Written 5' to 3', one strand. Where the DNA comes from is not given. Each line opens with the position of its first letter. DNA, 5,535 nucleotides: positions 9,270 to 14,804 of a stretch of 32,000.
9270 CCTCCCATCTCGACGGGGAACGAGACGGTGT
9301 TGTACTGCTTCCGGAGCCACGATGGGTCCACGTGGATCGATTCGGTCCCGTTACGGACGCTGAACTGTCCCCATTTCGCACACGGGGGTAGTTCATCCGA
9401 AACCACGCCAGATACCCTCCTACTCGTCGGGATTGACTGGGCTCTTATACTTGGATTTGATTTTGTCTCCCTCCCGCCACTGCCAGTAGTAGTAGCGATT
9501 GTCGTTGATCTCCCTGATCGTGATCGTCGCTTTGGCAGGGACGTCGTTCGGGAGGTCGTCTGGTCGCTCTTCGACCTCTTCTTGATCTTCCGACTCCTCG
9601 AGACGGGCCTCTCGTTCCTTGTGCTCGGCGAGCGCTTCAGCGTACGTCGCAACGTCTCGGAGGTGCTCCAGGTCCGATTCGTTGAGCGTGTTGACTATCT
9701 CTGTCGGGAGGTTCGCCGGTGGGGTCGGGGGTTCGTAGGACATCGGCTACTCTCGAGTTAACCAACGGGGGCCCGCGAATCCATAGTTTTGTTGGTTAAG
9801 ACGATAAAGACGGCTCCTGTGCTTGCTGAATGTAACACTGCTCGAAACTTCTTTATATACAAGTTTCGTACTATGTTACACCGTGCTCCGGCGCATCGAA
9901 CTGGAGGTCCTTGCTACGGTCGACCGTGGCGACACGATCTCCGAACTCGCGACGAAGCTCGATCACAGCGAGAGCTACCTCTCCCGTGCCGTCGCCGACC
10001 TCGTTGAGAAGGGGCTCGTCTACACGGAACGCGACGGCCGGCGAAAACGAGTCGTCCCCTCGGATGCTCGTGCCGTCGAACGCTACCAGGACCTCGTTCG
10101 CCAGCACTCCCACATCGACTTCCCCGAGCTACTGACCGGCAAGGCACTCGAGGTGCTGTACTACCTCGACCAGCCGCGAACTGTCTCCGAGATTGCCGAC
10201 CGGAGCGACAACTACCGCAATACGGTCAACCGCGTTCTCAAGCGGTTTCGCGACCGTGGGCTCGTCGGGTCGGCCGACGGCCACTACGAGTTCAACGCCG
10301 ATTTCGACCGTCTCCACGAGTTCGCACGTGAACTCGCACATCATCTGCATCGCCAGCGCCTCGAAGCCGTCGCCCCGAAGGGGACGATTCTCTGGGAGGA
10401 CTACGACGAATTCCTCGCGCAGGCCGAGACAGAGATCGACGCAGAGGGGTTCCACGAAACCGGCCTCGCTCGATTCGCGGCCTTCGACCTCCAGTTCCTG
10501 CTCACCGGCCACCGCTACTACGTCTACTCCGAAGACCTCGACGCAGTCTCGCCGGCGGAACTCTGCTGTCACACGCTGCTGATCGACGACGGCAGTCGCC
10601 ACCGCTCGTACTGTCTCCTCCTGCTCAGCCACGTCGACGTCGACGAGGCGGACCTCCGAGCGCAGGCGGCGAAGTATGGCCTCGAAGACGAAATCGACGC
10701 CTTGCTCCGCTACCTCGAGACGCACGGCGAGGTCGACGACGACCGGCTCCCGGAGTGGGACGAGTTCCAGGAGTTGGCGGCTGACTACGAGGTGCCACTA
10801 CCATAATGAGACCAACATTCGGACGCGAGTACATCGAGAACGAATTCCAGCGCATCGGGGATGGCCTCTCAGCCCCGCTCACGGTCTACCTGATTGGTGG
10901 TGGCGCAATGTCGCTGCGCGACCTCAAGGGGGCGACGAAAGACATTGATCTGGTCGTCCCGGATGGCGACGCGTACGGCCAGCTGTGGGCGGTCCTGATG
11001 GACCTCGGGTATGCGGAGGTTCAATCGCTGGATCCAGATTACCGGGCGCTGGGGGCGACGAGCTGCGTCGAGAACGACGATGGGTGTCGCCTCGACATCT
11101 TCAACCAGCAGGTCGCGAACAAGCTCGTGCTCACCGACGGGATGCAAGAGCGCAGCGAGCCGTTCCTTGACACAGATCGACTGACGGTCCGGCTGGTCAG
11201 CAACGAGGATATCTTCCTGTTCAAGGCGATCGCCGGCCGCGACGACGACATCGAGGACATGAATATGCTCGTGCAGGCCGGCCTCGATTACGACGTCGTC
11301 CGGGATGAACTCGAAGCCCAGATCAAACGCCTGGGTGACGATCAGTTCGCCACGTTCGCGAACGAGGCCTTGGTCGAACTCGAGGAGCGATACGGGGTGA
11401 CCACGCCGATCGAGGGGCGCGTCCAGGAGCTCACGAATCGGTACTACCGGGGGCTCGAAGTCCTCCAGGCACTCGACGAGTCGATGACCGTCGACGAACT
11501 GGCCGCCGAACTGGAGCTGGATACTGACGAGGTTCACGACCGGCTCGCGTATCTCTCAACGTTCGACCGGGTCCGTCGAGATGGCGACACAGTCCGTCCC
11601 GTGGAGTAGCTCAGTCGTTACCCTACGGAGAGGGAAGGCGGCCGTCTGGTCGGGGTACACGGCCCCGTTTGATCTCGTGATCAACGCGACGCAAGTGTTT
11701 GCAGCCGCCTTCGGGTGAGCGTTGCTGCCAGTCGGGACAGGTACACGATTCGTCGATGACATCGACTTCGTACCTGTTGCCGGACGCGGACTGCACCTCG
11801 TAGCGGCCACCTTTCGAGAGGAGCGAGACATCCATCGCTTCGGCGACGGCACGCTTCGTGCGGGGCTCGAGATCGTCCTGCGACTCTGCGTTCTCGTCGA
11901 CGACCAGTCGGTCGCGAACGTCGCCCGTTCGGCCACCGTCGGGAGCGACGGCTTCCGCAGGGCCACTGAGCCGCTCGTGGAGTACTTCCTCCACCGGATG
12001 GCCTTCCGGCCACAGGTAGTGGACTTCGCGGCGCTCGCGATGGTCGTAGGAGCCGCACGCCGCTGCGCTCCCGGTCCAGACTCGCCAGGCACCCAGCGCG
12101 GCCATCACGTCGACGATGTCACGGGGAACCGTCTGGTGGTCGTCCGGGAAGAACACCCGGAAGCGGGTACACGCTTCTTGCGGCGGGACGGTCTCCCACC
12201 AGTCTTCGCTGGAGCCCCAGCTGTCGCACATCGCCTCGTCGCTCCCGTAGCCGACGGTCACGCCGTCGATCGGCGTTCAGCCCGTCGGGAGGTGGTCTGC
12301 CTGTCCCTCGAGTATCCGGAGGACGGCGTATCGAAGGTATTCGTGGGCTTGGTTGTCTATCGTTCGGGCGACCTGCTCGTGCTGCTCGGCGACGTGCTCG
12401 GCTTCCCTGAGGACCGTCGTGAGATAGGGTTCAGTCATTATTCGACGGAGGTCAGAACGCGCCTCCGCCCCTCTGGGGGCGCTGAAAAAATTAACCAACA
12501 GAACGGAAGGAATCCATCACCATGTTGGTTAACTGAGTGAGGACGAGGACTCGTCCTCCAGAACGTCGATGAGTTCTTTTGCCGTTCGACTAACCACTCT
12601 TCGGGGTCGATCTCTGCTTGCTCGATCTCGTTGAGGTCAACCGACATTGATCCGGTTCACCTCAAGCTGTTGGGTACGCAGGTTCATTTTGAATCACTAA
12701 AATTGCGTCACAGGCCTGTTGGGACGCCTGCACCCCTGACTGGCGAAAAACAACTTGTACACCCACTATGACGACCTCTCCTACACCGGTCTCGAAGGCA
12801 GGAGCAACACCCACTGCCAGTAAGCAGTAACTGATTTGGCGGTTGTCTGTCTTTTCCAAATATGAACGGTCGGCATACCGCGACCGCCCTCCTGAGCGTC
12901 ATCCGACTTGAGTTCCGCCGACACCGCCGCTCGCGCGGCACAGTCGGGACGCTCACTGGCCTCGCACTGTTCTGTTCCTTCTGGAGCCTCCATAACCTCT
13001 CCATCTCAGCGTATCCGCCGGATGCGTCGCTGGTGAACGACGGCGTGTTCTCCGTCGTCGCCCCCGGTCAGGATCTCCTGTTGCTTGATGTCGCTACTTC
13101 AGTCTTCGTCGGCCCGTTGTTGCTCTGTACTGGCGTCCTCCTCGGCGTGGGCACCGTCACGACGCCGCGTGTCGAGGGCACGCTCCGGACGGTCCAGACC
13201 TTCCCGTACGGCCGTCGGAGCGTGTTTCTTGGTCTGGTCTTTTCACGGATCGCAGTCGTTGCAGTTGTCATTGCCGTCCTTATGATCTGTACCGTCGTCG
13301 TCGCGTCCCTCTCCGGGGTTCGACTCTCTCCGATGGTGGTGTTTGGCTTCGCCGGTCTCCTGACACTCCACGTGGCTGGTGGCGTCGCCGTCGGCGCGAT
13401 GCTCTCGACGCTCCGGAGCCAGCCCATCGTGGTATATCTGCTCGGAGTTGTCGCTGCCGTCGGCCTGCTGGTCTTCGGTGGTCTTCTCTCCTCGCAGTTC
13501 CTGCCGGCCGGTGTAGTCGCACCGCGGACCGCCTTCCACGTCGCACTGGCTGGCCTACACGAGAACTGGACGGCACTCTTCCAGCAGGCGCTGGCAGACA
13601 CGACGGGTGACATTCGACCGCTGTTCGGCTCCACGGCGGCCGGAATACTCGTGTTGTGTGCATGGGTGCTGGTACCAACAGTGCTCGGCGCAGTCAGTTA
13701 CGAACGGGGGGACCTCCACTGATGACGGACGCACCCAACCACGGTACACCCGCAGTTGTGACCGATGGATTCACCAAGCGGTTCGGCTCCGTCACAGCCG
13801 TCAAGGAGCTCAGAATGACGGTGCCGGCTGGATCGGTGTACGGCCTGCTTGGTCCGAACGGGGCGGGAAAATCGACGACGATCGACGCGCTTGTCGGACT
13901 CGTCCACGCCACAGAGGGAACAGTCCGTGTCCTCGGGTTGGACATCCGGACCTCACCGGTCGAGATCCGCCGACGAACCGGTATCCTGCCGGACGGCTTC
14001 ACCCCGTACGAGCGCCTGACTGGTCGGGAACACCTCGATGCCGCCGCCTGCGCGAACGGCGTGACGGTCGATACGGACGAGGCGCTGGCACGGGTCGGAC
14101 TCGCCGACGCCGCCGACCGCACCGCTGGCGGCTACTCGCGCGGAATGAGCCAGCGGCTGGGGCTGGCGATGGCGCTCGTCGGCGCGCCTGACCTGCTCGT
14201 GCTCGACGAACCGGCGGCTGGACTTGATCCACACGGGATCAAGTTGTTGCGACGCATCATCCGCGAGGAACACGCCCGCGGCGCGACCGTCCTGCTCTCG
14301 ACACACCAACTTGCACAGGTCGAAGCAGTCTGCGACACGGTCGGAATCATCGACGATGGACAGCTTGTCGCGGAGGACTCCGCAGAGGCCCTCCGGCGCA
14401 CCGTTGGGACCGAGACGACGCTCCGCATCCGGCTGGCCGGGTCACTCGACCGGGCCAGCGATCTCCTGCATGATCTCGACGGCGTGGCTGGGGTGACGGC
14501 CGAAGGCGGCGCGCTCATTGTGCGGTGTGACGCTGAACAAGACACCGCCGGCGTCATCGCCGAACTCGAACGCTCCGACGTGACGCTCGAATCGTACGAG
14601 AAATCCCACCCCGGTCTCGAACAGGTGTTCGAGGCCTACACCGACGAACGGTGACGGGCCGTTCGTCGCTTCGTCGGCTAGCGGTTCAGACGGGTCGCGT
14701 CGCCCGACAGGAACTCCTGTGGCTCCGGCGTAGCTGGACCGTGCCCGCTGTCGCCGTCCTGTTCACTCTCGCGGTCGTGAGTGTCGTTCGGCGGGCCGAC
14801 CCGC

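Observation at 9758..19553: Three copies of a 42-bp palindromic module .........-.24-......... with invariant arms and spacing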

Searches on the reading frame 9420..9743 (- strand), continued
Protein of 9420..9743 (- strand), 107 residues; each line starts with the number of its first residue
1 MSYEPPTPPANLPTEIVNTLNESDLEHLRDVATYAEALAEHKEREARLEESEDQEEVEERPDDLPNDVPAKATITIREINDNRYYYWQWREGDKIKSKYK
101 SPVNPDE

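Call 75: get_annotated_region(hit=H72, flank=1500)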
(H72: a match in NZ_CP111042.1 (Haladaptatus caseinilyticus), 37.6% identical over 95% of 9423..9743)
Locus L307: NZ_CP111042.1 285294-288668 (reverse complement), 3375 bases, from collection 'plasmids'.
description: Haladaptatus caseinilyticus strain ZJ1 plasmid unnamed6, complete sequence
organism: Haladaptatus caseinilyticus (NCBI taxid 2993314)
taxonomy: Archaea; Euryarchaeota; Halobacteria; Halobacteriales; Haladaptataceae; Haladaptatus; Haladaptatus caseinilyticus
host: -; source: cell culture,sediment; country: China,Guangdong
typing (MOB-suite, as given by PLSDB): non-mobilizable
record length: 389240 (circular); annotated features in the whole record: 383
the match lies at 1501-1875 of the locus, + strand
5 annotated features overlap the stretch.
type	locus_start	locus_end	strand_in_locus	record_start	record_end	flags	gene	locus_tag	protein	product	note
CDS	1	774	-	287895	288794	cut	-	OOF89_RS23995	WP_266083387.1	hypothetical protein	-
CDS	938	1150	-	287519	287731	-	-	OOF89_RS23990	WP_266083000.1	IclR family transcriptional regulator C-terminal domain-containing protein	-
CDS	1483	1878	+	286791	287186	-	-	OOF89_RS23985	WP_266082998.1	hypothetical protein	-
CDS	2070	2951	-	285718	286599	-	-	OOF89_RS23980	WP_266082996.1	DMT family transporter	GO:0055085 - transmembrane transport [Evidence IEA]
CDS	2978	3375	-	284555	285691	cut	-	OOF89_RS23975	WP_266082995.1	mandelate racemase/muconate lactonizing enzyme family protein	-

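Call 76: get_annotated_region(hit=H74, flank=1500)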
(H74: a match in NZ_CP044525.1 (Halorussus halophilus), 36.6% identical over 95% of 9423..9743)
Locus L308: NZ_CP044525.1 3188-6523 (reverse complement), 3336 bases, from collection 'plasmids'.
description: Halorussus halophilus strain ZS-3 plasmid unnamed2, complete sequence
organism: Halorussus halophilus (NCBI taxid 2650975)
taxonomy: Archaea; Euryarchaeota; Halobacteria; Halobacteriales; Haladaptataceae; Halorussus; Halorussus halophilus
host: -; source: pure culture,marine solar saltern; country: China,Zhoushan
typing (MOB-suite, as given by PLSDB): non-mobilizable
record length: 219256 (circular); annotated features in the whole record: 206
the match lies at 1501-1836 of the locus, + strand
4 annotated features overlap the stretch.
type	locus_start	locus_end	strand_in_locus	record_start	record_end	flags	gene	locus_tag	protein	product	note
CDS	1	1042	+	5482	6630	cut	-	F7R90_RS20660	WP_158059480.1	MBL fold metallo-hydrolase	-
CDS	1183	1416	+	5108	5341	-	-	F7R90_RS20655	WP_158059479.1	hypothetical protein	-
CDS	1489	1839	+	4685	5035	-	-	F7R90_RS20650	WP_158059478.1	hypothetical protein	-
CDS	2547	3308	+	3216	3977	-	-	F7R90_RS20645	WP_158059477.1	IclR family transcriptional regulator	GO:0006355 - regulation of DNA-templated transcription [Evidence IEA]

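Call 77: get_annotated_region(hit=H71, flank=1500)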
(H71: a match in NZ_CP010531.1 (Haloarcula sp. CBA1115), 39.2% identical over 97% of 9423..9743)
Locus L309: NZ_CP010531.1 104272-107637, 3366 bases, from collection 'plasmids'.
description: Haloarcula sp. CBA1115 plasmid unnamed2, complete sequence
organism: Haloarcula sp. CBA1115 (NCBI taxid 1592728)
taxonomy: Archaea; Euryarchaeota; Halobacteria; Halobacteriales; Haloarculaceae; Haloarcula; Haloarcula sp. CBA1115
host: -; source: monoisolate,Solar salt; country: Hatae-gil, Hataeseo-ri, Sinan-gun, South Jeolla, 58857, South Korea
typing (MOB-suite, as given by PLSDB): non-mobilizable
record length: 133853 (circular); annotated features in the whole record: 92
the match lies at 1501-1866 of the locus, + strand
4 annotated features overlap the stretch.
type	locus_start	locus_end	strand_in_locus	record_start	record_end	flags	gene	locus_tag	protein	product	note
CDS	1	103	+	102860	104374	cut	-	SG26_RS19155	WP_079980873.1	AAA family ATPase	-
CDS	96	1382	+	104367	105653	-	-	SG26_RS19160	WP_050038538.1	hypothetical protein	-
CDS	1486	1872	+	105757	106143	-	-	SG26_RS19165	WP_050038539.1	hypothetical protein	-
CDS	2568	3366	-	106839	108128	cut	-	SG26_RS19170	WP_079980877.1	orc1/cdc6 family replication initiation protein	-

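Call 78: get_annotated_region(hit=H70, flank=1500)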
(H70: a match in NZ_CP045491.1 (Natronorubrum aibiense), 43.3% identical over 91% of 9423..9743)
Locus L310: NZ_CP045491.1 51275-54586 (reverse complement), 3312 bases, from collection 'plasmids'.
description: Natronorubrum aibiense strain 7-3 plasmid unnamed3
organism: Natronorubrum aibiense (NCBI taxid 348826)
taxonomy: Archaea; Euryarchaeota; Halobacteria; Halobacteriales; Natrialbaceae; Natronorubrum; Natronorubrum aibiense
host: -; source: single cell,Xinjiang Aibi Salt Lake; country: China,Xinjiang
typing (MOB-suite, as given by PLSDB): non-mobilizable
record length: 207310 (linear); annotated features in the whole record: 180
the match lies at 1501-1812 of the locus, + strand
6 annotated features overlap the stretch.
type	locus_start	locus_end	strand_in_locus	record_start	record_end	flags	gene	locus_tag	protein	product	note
CDS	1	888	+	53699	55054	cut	glnA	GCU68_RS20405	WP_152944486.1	type I glutamate--ammonia ligase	GO:0006542 - glutamine biosynthetic process [Evidence IEA]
CDS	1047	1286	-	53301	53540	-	-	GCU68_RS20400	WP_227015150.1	MarR family transcriptional regulator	-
CDS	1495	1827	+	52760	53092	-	-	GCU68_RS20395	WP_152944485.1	hypothetical protein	-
CDS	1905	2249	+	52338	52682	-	-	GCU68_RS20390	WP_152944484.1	hypothetical protein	-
CDS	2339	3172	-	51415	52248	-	-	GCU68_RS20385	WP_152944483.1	metallophosphoesterase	-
CDS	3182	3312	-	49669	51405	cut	-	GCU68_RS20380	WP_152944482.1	hypothetical protein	-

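Call 79: get_annotated_region(hit=H69, flank=1500)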
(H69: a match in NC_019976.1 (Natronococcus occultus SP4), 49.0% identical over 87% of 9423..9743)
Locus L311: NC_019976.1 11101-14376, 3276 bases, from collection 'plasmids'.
description: Natronococcus occultus SP4 plasmid 2, complete sequence
organism: Natronococcus occultus SP4 (NCBI taxid 694430)
taxonomy: Archaea; Euryarchaeota; Halobacteria; Halobacteriales; Natrialbaceae; Natronococcus; Natronococcus occultus; Natronococcus occultus SP4
host: -; source: -; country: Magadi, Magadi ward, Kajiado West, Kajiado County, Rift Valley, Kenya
typing (MOB-suite, as given by PLSDB): non-mobilizable
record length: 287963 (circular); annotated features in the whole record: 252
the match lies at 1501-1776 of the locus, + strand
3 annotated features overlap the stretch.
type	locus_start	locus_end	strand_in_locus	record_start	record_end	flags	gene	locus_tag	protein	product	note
CDS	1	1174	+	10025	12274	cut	-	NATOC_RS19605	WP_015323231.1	restriction endonuclease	-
CDS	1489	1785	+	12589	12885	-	-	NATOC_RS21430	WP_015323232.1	hypothetical protein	-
CDS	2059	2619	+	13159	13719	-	-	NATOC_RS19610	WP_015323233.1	TATA-box-binding protein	-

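Call 80: get_annotated_region(hit=H73, flank=1500)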
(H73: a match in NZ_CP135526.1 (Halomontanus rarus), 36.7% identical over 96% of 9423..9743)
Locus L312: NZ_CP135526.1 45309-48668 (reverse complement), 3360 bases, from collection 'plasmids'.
description: Halomontanus rarus strain KZCA124 plasmid unnamed4, complete sequence
organism: Halomontanus rarus (NCBI taxid 3034020)
taxonomy: Archaea; Euryarchaeota; Halobacteria; Halobacteriales; Natrialbaceae; Halomontanus; Halomontanus rarus
host: -; source: Salt lake,Salt lake; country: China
typing (MOB-suite, as given by PLSDB): non-mobilizable
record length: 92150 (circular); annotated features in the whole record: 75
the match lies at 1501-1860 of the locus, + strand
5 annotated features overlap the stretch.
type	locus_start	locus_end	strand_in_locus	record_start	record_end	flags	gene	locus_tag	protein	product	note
CDS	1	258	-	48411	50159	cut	-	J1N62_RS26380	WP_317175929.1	hypothetical protein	-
CDS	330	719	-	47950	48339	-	-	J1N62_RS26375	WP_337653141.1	hypothetical protein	-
CDS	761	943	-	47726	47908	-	-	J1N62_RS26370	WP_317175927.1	hypothetical protein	-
CDS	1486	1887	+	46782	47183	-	-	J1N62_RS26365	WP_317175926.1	hypothetical protein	-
CDS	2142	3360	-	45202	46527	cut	-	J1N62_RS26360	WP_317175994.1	AAA family ATPase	-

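Call 109: find_related_loci(query=A2, collection=viral_contigs, flank=300)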
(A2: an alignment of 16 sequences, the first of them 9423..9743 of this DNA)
Query A2 (107 aa) in viral_contigs; peptide patterns used: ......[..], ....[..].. (x = any residue, [..] = any of these).
79 stretches matched a pattern, but none encodes a relative of the query by tblastn (E <= 1e-3).

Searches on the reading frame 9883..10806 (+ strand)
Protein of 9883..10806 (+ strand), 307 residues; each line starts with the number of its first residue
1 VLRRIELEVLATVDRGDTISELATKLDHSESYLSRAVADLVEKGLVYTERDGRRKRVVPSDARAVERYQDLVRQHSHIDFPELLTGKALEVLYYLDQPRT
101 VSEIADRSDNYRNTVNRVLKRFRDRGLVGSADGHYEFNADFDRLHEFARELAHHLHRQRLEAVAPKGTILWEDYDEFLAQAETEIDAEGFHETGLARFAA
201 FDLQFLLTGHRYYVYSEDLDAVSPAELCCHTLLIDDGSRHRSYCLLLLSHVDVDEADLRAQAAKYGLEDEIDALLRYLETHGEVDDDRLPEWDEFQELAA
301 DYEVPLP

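Call 20: find_related_loci(query=window:9883-10803:+, collection=viral_contigs, flank=4000)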
Query window:9883-10803:+ (307 aa) in viral_contigs; peptide patterns used: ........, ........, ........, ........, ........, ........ (x = any residue, [..] = any of these).
8 stretches matched a pattern, but none encodes a relative of the query by tblastn (E <= 1e-3).

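Call 21: search_protein_families(library=pfam, proteins=[window:9883-10806:+], max_evalue=0.01)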
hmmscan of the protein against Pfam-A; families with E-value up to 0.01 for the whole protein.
window:9883-10806:+ (307 aa): 23 families
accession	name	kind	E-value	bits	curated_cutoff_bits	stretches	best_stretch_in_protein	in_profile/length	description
PF24271.1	HVO_2833_C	-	7.2e-48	162.3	34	1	187-304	1-120/120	HVO_2833, C-terminal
PF12802.13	MarR_2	-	7.8e-14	52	27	1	7-56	11-60/61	MarR family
PF25213.1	HVO_A0261_N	-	1.4e-12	47.7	35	2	96-137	22-63/86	HVO_A0261 N-terminal domain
PF01978.25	TrmB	-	4.5e-09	36.5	25.6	1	97-133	21-57/68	Sugar-specific transcriptional regulator TrmB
PF24033.1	DUF7342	-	8.4e-09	36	31.6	1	91-158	10-80/150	Family of unknown function (DUF7342)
PF01047.28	MarR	-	1.4e-08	34.9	24.6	1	18-57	19-58/59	MarR family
PF13412.12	HTH_24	-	3.2e-08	33.5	21.9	1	18-46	19-47/48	Winged helix-turn-helix DNA-binding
PF25212.1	HVO_A0114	-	3.5e-08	33.6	27.6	1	14-61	34-82/84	HVO_A0114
PF13384.12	HTH_23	-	6.6e-08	32.6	24.6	1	90-129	9-48/50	Homeodomain-like domain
PF02082.26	Rrf2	-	7.3e-08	33.1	30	0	18-50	25-57/132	Iron-dependent Transcriptional regulator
PF09339.16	HTH_IclR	-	7.7e-08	32.4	22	0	7-49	9-51/52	IclR helix-turn-helix domain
PF13463.12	HTH_27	-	1.1e-07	32.5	22.2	1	3-61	2-66/68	Winged helix DNA-binding domain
PF13545.12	HTH_Crp_2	-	4.3e-07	30.2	27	1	97-129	21-53/70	Crp-like helix-turn-helix domain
PF24270.1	HTH_Cmi2_C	-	1.2e-06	29.2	27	0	96-133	86-123/125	Cmi2, C-terminal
PF13551.12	HTH_29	-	6e-06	26.7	28.1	0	100-134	14-47/64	Winged helix-turn helix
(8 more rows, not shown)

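Call 33: search_protein_families(library=ncbifam, proteins=[window:9883-10806:+], max_evalue=0.01)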
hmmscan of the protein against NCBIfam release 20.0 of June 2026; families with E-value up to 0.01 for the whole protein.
window:9883-10806:+ (307 aa): 10 families
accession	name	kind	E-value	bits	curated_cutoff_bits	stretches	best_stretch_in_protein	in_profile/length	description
TIGR01884.1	cas_HTH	subfamily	1.4e-10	40.9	60.2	1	4-61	142-200/202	CRISPR-associated CARF protein Csa3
NF033788.1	HTH_metalloreg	subfamily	2.3e-08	33.7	55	1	17-54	26-63/77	metalloregulator ArsR/SmtB family transcription factor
NF053606.1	Sta1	subfamily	2.5e-07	30.7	80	1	9-56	28-74/100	Sta1 family transcriptional regulator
NF040939.2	trans_reg_lrs14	equivalog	1.1e-06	28.6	90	1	7-56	27-76/103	Lrs14 family HTH-type transcriptional regulator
NF033545.0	transpos_IS630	equivalog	1.2e-06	28.2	100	1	90-134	4-48/299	IS630 family transposase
NF045644.1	TransRegBhcR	equivalog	5.8e-05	22.5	350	0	7-53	32-77/267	HTH-type transcriptional regulator BhcR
NF047906.1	CdPbTransRegCmtR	equivalog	0.00029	20.7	150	1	10-73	28-91/104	Cd(II)/Pb(II)-sensing metalloregulatory transcriptional regulator CmtR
TIGR00738.1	rrf2_super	superfamily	0.00062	19.7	73.3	0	17-50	26-59/132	Rrf2 family transcriptional regulator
NF038251.1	AdcR_fam_Zn_TF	equivalog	0.00077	19.7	175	0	17-58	50-91/143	zinc-dependent MarR family transcriptional regulator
TIGR02698.1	CopY_TcrY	equivalog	0.0041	17.4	121.95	0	17-54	23-60/130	CopY/TcrY family copper transport repressor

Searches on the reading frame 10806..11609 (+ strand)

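Call 21: search_protein_families(library=pfam, proteins=[window:10806-11609:+], max_evalue=0.01)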
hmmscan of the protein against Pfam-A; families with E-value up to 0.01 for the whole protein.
window:10806-11609:+ (267 aa): 3 families
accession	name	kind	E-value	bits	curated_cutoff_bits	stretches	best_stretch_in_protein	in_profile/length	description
PF19502.5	DUF6036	-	1.3e-08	35.2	23.6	1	26-169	21-133/164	Nucleotidyltransferase of unknown function (DUF6036)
PF17782.7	DprA_WH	-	0.0031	18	22.9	0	219-258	17-57/61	DprA winged helix domain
PF21476.4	PF0610-like_N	-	0.0093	16.6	33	0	220-248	10-36/50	PF0610-like, N-terminal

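Call 33: search_protein_families(library=ncbifam, proteins=[window:10806-11609:+], max_evalue=0.01)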
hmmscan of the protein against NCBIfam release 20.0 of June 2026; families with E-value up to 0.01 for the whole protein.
window:10806-11609:+ (267 aa): 0 families

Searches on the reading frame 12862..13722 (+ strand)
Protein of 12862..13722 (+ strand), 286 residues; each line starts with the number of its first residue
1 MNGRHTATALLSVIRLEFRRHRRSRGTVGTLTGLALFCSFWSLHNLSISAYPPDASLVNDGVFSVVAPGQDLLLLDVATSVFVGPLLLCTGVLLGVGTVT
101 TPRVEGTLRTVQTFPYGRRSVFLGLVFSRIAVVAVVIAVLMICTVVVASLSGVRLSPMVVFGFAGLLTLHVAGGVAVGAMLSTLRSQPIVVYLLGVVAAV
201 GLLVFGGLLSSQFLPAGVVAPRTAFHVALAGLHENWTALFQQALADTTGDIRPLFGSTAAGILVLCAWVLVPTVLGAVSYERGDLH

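Call 100: search_protein_families(library=pfam, proteins=[window:12862-13722:+], max_evalue=0.0001)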
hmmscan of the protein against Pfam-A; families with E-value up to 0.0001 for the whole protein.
window:12862-13722:+ (286 aa): 1 family
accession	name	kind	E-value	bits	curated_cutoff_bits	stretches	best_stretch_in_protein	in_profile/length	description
PF12679.13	ABC2_membrane_2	-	5.5e-11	42.7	27.2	1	12-285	2-283/283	ABC-2 family transporter protein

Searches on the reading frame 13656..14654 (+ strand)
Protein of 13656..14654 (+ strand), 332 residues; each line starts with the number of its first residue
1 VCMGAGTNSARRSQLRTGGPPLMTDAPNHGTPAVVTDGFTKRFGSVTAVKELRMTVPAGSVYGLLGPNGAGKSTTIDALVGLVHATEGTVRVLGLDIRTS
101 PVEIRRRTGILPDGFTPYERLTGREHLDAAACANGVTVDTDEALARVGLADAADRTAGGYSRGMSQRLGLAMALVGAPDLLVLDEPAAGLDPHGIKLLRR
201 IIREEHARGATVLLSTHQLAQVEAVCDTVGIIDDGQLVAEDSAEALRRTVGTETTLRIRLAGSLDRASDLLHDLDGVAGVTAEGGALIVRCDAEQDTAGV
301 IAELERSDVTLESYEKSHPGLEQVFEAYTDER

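Call 100: search_protein_families(library=pfam, proteins=[window:13656-14654:+], max_evalue=0.0001)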
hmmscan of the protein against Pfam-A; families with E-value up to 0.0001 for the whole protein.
window:13656-14654:+ (332 aa): 4 families
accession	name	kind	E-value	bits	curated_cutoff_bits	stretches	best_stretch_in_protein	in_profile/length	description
PF00005.33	ABC_tran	-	2.3e-27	96.7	25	1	50-187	2-136/137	ABC transporter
PF13304.12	AAA_21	-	3.5e-17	63.9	27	1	151-219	229-300/304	AAA domain, putative AbiEii toxin, Type IV TA system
PF02463.25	SMC_N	-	7.3e-06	26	40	0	61-79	26-44/220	RecF/RecN/SMC N terminal domain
PF13555.12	AAA_29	-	7e-05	22.9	27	0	58-85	22-48/61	P-loop containing region of AAA domain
